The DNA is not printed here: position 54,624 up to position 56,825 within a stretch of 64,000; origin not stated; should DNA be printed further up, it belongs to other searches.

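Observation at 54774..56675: Low-GC 633-aa orphan gene embedded in a ~70% GC neighbourhood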

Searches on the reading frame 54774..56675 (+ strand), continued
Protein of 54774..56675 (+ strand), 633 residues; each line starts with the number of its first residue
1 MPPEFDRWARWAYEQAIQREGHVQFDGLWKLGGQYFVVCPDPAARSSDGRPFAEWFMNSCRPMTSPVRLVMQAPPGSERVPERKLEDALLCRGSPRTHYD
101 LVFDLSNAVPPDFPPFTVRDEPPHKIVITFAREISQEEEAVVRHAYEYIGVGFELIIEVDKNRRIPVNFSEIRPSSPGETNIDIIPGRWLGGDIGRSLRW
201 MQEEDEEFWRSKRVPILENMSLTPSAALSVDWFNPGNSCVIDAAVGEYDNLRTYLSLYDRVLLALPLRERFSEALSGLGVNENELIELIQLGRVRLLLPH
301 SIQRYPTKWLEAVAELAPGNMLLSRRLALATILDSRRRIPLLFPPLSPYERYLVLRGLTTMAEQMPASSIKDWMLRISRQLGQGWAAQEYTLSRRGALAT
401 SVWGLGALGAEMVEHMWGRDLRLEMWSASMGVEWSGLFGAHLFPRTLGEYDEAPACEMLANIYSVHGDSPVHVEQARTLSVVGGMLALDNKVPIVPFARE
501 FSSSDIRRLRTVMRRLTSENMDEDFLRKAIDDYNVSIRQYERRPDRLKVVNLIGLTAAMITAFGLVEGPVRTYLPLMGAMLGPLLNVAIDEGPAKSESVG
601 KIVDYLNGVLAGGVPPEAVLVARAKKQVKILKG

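Call 50: fold_search(model_id=the predicted structure, library=pdb)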
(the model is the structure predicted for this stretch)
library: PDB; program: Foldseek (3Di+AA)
matches with E <= 10: 194; with E <= 0.001: 0
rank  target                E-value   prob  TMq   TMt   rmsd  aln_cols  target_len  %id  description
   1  5xj2_A                1.5e-01  0.11  0.09  0.11  19.9       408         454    8  Structure of spRlmCD with U747 RNA (released 2017-11-01)
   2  5xj2_B                1.6e-01  0.13  0.09  0.11  18.8       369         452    9  Structure of spRlmCD with U747 RNA (released 2017-11-01)
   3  5xj2_C                1.7e-01  0.13  0.08  0.10  18.4       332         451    7  Structure of spRlmCD with U747 RNA (released 2017-11-01)
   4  5xj2_D                3.2e-01  0.08  0.09  0.12  20.1       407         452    8  Structure of spRlmCD with U747 RNA (released 2017-11-01)
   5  1uwv                  4.6e-01  0.06  0.07  0.10  19.3       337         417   10  Crystal Structure of RumA, the iron-sulfur cluster containing E. coli 23S Ribosomal RNA 5-Methyluridine Methyltransferas (released 2004-03-18)
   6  2xr1_A                5.2e-01  0.12  0.11  0.12  16.5       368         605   10  DIMERIC ARCHAEAL CLEAVAGE AND POLYADENYLATION SPECIFICITY FACTOR WITH N-TERMINAL KH DOMAINS (KH-CPSF) FROM METHANOSARC (released 2010-10-06)
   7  3vse_C                6.2e-01  0.10  0.11  0.14  13.1       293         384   10  Crystal structure of methyltransferase (released 2013-04-10)
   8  8rjx_MODEL_1_A        7.8e-01  0.18  0.08  0.23  19.1       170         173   11  Solution structure of osmoregulator OsmY from E. coli. (released 2024-07-03)
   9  3gr1_F                8.5e-01  0.28  0.09  0.22  11.0       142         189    6  Periplasmic domain of the T3SS inner membrane protein PrgH from S.typhimurium (fragment 170-392) (released 2009-05-19)
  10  1wxw_B                9.3e-01  0.06  0.08  0.11  19.4       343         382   13  Crystal structure of Tt1595, a putative SAM-dependent methyltransferase from Thermus thermophillus HB8 (released 2005-08-02)
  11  6xmv                  9.8e-01  0.06  0.09  0.15  24.5       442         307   10  The crystal structure of Neisseria gonorrhoeae DolP (NGO1985) (released 2021-11-17)
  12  6bd3_B                9.8e-01  0.05  0.10  0.11  19.9       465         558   10  Saccharomyces cerevisiae acetohydroxyacid synthase (released 2017-11-08)
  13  3gr1_H                1.1e+00  0.28  0.09  0.22  11.6       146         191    6  Periplasmic domain of the T3SS inner membrane protein PrgH from S.typhimurium (fragment 170-392) (released 2009-05-19)
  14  3vse_B                1.2e+00  0.08  0.10  0.13  12.7       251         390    9  Crystal structure of methyltransferase (released 2013-04-10)
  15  2bh2_B                1.2e+00  0.07  0.06  0.08  15.2       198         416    9  Crystal Structure of E. coli 5-methyluridine methyltransferase RumA in complex with ribosomal RNA substrate and S-aden (released 2005-03-30)
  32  8opv_B                1.8e+00  0.01  0.08  0.08  27.2       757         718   10  Structure of Mycobacterium tuberculosis beta-oxidation trifunctional enzyme in complex with Resveratrol (Fragment-B-H1 (released 2024-01-24)
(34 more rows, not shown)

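Call 56: search_protein_families(library=pfam, alignment_id=A4, max_evalue=0.01)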
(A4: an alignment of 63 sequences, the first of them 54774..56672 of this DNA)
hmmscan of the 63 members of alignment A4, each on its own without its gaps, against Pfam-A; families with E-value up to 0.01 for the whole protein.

A. member 1, window:54774-56672:+ (633 aa): 0 families

B. families by the number of members that match (of 63 scanned): 3 families
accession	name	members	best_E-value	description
PF06698.16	DUF1192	2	0.0036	Protein of unknown function (DUF1192)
PF11698.14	V-ATPase_H_C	1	0.0011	V-ATPase subunit H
PF07666.16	MpPF26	1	0.0036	M penetrans paralogue family 26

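Call 57: search_protein_families(library=padloc, alignment_id=A4, max_evalue=0.01)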
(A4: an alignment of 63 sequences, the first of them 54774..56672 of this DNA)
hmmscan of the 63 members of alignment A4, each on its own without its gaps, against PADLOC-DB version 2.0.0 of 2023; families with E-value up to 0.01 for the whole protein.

A. member 1, window:54774-56672:+ (633 aa): 0 families

B. families by the number of members that match (of 63 scanned): 1 family
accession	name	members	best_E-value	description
PDLC00779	Cyclase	1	0.0022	oligonucleotide-cyclase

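Call 58: list_cluster_members(proteins=[P0004, P0005, P0007, P0008, P0010, P0020, P0056, P0087, P0116, P0149])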
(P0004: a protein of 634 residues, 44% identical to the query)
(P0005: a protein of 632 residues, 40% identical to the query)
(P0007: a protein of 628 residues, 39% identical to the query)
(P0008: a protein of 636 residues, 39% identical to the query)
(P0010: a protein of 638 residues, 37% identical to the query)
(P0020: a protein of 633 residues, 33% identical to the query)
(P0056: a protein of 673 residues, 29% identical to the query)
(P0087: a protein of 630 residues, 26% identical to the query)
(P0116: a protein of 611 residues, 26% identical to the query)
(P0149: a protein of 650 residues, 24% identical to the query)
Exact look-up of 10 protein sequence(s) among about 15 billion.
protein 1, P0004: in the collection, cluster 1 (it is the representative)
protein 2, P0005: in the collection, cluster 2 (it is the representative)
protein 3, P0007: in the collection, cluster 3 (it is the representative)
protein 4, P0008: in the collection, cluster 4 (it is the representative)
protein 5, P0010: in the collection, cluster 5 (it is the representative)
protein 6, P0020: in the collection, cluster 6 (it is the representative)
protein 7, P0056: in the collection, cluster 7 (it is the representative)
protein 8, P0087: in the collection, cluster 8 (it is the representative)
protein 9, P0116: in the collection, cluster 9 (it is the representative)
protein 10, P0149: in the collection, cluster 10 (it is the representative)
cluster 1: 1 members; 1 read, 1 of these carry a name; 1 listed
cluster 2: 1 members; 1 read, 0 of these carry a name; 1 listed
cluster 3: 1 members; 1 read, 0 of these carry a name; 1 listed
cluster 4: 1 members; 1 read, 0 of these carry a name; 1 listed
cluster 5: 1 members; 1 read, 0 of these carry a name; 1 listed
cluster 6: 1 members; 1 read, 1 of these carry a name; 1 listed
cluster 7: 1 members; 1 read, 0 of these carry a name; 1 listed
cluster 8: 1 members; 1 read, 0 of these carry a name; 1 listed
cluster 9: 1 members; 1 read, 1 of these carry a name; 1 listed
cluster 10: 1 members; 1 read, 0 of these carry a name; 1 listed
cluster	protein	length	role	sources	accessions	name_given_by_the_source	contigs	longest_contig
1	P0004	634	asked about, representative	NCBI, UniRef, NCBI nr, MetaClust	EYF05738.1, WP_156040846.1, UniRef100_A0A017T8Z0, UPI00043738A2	hypothetical protein [Chondromyces apiculatus] | Uncharacterized protein n=1 Tax=Chondromyces apiculatus DSM 436 TaxID=1192034 ... | status=active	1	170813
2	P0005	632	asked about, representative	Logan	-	-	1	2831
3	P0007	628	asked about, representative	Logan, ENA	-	-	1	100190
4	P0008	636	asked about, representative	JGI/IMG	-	-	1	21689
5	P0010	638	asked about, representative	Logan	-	-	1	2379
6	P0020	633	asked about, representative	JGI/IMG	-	hypothetical protein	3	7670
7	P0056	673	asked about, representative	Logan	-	-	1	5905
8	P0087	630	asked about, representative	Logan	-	-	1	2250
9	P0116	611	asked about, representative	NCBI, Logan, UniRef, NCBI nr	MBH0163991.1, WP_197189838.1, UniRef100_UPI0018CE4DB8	hypothetical protein IHV12_03645 [Fictibacillus sp. 7GRE50] | hypothetical protein n=1 Tax=Fictibacillus sp. 7GRE50 TaxID=2745878 RepID=UPI0018CE4DB8 | hypothetical protein [Fictibacillus sp. 7GRE50]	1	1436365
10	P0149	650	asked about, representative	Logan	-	-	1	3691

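Call 60: find_encoding_contigs(protein=P0116, flank=10000, max_places=1)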
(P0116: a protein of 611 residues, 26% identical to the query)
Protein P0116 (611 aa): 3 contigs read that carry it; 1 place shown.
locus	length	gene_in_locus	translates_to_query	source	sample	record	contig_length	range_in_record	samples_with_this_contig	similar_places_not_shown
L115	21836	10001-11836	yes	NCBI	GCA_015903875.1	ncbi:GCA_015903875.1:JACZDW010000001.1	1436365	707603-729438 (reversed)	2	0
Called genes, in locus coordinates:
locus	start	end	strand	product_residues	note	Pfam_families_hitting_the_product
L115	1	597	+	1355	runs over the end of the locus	PF05922:Inhibitor_I9, PF00082:Peptidase_S8, PF02225:PA, PF00404:Dockerin_1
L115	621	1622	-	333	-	PF08378:NERD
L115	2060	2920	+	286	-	PF02588:YitT_membrane, PF10035:DUF2179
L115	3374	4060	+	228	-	PF00005:ABC_tran, PF02463:SMC_N (faint), PF13304:AAA_21 (faint)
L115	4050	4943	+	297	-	PF18075:FtsX_ECD, PF02687:FtsX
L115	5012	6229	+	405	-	PF24568:CC_PcsB, PF01551:Peptidase_M23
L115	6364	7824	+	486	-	PF22694:CtpB_N-like, PF00595:PDZ, PF13180:PDZ_2, PF17820:PDZ_6, PF03572:Peptidase_S41, PF01471:PG_binding_1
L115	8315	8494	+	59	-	PF13314:DUF4083 (weak)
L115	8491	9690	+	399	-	PF00595:PDZ (weak), PF13180:PDZ_2 (weak), PF17820:PDZ_6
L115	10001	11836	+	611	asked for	-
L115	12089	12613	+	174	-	PF04542:Sigma70_r2, PF08281:Sigma70_r4_2, PF04545:Sigma70_r4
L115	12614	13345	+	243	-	-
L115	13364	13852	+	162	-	PF20251:Big_14 (weak)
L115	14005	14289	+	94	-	-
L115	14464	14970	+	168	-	PF10898:DUF2716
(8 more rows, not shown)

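Call 61: find_encoding_contigs(protein=P0007, flank=10000, max_places=1)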
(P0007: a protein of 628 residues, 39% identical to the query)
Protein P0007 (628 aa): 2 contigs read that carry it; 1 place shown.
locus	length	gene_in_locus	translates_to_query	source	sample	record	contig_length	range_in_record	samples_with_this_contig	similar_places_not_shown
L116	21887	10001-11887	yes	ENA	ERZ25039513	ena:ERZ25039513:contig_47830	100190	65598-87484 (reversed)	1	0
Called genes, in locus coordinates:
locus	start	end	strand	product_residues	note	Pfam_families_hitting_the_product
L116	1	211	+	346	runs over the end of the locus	PF00512:HisKA, PF02518:HATPase_c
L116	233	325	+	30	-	-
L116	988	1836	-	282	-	-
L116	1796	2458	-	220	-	-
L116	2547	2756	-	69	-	-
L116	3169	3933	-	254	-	PF01695:IstB_IS21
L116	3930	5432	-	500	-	PF00665:rve (weak), PF22483:Mu-transpos_C_2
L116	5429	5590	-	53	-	-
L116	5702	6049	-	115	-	-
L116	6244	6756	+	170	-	-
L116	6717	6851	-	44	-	-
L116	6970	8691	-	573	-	PF03050:DDE_Tnp_IS66, PF13817:DDE_Tnp_IS66_C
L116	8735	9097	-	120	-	PF05717:TnpB_IS66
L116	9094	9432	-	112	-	-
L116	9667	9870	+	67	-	-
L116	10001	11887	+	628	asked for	-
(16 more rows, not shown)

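Call 62: find_encoding_contigs(protein=P0008, flank=10000, max_places=1)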
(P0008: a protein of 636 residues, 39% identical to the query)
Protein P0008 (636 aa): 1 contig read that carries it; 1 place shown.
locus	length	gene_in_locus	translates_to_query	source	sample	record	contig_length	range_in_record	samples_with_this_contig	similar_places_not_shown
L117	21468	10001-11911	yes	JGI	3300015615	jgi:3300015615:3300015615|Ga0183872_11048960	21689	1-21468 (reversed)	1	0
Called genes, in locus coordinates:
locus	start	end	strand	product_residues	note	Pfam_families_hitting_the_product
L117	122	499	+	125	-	-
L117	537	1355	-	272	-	PF00903:Glyoxalase, PF18029:Glyoxalase_6 (faint), PF22677:Ble-like_N (faint), PF00903:Glyoxalase (weak)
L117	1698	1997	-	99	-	PF01985:CRS1_YhbY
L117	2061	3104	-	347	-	-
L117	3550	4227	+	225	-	PF03848:TehB, PF05724:TPMT, PF01209:Ubie_methyltran, PF13489:Methyltransf_23, PF02353:CMAS, PF05175:MTS, PF13847:Methyltransf_31, PF08241:Methyltransf_11, +3 more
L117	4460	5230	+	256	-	-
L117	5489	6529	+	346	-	-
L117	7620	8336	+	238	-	-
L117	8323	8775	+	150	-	-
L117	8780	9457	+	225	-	-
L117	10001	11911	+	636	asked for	-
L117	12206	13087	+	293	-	-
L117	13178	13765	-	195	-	PF06250:YhcG_C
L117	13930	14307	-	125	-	PF17761:DUF1016_N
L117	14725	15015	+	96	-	-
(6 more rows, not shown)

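Call 69: search_protein_families(library=pfam, alignment_id=A5, max_evalue=0.00001)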
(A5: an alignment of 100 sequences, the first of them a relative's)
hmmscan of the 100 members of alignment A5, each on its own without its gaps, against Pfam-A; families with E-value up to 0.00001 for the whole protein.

A. member 1, L087:2220-3254:+ (345 aa): 3 families
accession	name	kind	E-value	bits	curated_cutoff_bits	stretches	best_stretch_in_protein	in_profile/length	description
PF00483.29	NTP_transferase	-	1.1e-27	97.7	21.2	1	3-222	2-240/245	Nucleotidyl transferase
PF12804.13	NTP_transf_3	-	1.5e-10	41.9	27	1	3-104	1-95/160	MobA-like NTP transferase domain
PF25084.1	LbH_EIF2B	-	1.3e-06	28.8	54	0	247-333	21-105/105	EIF2B subunit epsilon LbH domain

B. families by the number of members that match (of 100 scanned): 104 families (the first 25 are shown)
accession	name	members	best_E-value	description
PF00589.27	Phage_integrase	4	2.8e-25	Phage integrase family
PF00580.27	UvrD-helicase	2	1.5e-90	UvrD/REP helicase N-terminal domain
PF13361.12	UvrD_C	2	2.3e-75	UvrD-like helicase C-terminal domain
PF05593.20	RHS_repeat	2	7.5e-62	RHS Repeat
PF03389.21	MobA_MobL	2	2.8e-54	MobA/MobL family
PF22022.2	Phage_int_M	2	1.6e-29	Phage integrase central domain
PF13245.12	AAA_19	2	3.4e-24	AAA domain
PF02463.25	SMC_N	2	1.1e-20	RecF/RecN/SMC N terminal domain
PF01451.26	LMWPc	2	4.8e-20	Low molecular weight phosphotyrosine protein phosphatase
PF13356.12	Arm-DNA-bind_3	2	9.2e-17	Arm DNA-binding domain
PF00753.33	Lactamase_B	2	1.1e-15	Metallo-beta-lactamase superfamily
PF13304.12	AAA_21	2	4.2e-11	AAA domain, putative AbiEii toxin, Type IV TA system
PF13476.12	AAA_23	2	7e-11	AAA domain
PF13538.12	UvrD_C_2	2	3.1e-10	UvrD-like helicase C-terminal domain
PF13175.12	AAA_15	2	4.8e-08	AAA ATPase domain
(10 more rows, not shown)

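Call 70: search_protein_families(library=padloc, alignment_id=A5, max_evalue=0.00001)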
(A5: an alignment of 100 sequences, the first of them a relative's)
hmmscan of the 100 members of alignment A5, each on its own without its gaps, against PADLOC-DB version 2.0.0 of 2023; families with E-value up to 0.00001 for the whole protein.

A. member 1, L087:2220-3254:+ (345 aa): 0 families

B. families by the number of members that match (of 100 scanned): 304 families (the first 25 are shown)
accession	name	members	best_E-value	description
PDLC01087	C3a187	2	1.7e-176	NERD+UvrD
PDLC03802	RTasHel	2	1.9e-118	DRT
PDLC00114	GajB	2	3e-111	UrvD helicase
PDLC00132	GajB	2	3.3e-108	UrvD helicase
PDLC00117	GajB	2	2e-89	UrvD helicase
PDLC00127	GajB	2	1.2e-70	UrvD helicase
PDLC00103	GajB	2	8.2e-64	UrvD helicase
PDLC00121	GajB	2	1e-58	UrvD helicase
PDLC00130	GajB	2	4.8e-57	UrvD helicase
PDLC00123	GajB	2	1.1e-54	UrvD helicase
PDLC00107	GajB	2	8.3e-53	UrvD helicase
PDLC00122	GajB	2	1.9e-47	UrvD helicase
PDLC00104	GajB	2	4.2e-46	UrvD helicase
PDLC00116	GajB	2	3.7e-39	UrvD helicase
PDLC00144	GajB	2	5.3e-39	UrvD helicase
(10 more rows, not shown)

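Call 73: search_dna_similar(query=window:54774-56672:+, collection=plasmids, mode=protein, max_evalue=0.001)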
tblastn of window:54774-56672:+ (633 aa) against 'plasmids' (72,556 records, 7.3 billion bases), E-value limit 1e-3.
Records with a match: 5; places in all: 5; records where one place covers at least 80% of the query: 3.
Best place of each record, by identity: <60% 5.
By first word of the organism name: Salmonella 2; Bacillus 1; Escherichia 1; Photobacterium 1.
By predicted mobility (MOB-suite, as given by PLSDB): non-mobilizable 4; conjugative 1.
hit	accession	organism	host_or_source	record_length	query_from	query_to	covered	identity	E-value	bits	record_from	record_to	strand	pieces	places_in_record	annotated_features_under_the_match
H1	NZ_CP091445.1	Bacillus cereus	Moringa oleifera,whole organism,root ...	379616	5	631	99%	26.9%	1e-63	235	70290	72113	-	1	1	hypothetical protein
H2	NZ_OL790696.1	Escherichia coli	-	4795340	7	563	88%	26.2%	4e-54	207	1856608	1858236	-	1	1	none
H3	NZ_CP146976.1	Photobacterium damselae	-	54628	10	562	87%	22.8%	3e-36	153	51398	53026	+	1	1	hypothetical protein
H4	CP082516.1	Salmonella enterica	animal-chicken-young chicken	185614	93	555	73%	25.9%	1e-40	167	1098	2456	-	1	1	hypothetical protein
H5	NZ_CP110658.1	Salmonella enterica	stool,Homo sapiens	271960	93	555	73%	25.9%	1e-40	167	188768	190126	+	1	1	membrane protein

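Call 74: search_dna_similar(query=window:54774-56672:+, collection=phages, mode=protein, max_evalue=0.001)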
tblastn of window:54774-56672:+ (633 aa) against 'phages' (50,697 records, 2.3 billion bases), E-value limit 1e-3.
No match.

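Call 75: get_annotated_region(hit=H2, flank=12000)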
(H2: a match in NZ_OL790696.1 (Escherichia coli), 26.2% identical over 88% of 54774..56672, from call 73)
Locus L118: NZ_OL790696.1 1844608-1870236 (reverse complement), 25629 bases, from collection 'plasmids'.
description: Escherichia coli strain H240 plasmid unnamed, complete sequence
organism: Escherichia coli (NCBI taxid 562)
taxonomy: Bacteria; Pseudomonadota; Gammaproteobacteria; Enterobacterales; Enterobacteriaceae; Escherichia; Escherichia coli
host: -; source: -; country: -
typing (MOB-suite, as given by PLSDB): non-mobilizable; replicon IncQ1
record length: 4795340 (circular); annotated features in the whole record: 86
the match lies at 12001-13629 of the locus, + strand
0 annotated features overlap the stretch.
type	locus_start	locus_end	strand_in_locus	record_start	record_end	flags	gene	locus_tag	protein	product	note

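Call 76: get_annotated_region(hit=H5, flank=10000)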
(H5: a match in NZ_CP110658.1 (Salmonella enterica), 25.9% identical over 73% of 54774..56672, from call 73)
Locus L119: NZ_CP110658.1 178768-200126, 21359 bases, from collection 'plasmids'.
description: Salmonella enterica subsp. enterica strain S2122 plasmid pS2122_1, complete sequence
organism: Salmonella enterica (NCBI taxid 59201)
taxonomy: Bacteria; Pseudomonadota; Gammaproteobacteria; Enterobacterales; Enterobacteriaceae; Salmonella; Salmonella enterica
host: -; source: stool,Homo sapiens; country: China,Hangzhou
typing (MOB-suite, as given by PLSDB): non-mobilizable; replicon IncHI2A,rep_cluster_1088; mating-pair formation MPF_F
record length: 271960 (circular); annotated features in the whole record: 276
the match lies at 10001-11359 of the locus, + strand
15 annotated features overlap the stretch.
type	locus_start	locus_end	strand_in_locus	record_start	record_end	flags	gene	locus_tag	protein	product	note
CDS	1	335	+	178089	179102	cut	-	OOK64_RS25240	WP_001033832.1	Gfo/Idh/MocA family oxidoreductase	-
CDS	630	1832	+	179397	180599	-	-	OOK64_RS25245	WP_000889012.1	DUF3883 domain-containing protein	-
CDS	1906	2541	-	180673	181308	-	hxlA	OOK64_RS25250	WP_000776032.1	3-hexulose-6-phosphate synthase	GO:0019647 - formaldehyde assimilation via ribulose monophosphate cycle [Evidence IEA]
CDS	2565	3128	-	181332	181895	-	hxlB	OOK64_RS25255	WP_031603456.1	6-phospho-3-hexuloisomerase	GO:1901135 - carbohydrate derivative metabolic process [Evidence IEA]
CDS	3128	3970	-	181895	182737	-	-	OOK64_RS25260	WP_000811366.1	glucose-6-phosphate isomerase family protein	GO:0006094 - gluconeogenesis [Evidence IEA]; GO:0006096 - glycolytic process [Evidence IEA]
CDS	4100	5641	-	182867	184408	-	ptsG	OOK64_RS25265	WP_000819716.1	glucose-specific PTS transporter subunit IIBC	-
CDS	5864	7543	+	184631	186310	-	-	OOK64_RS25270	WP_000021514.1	SgrR family transcriptional regulator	-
CDS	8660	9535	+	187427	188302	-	-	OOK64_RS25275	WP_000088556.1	integrase domain-containing protein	-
CDS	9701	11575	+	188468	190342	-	-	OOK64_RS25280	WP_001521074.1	membrane protein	-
CDS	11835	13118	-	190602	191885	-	-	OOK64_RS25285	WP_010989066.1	membrane protein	-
CDS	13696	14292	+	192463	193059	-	-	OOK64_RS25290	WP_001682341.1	integrase arm-type DNA-binding domain-containing protein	-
CDS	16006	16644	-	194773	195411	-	-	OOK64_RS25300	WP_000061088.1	hypothetical protein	-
CDS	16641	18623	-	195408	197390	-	-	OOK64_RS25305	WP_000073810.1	DEAD/DEAH box helicase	-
CDS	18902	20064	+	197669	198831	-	-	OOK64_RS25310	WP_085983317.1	IS3 family transposase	-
CDS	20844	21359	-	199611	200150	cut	fljA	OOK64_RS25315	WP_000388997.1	phase 1 flagellin gene repressor FljA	-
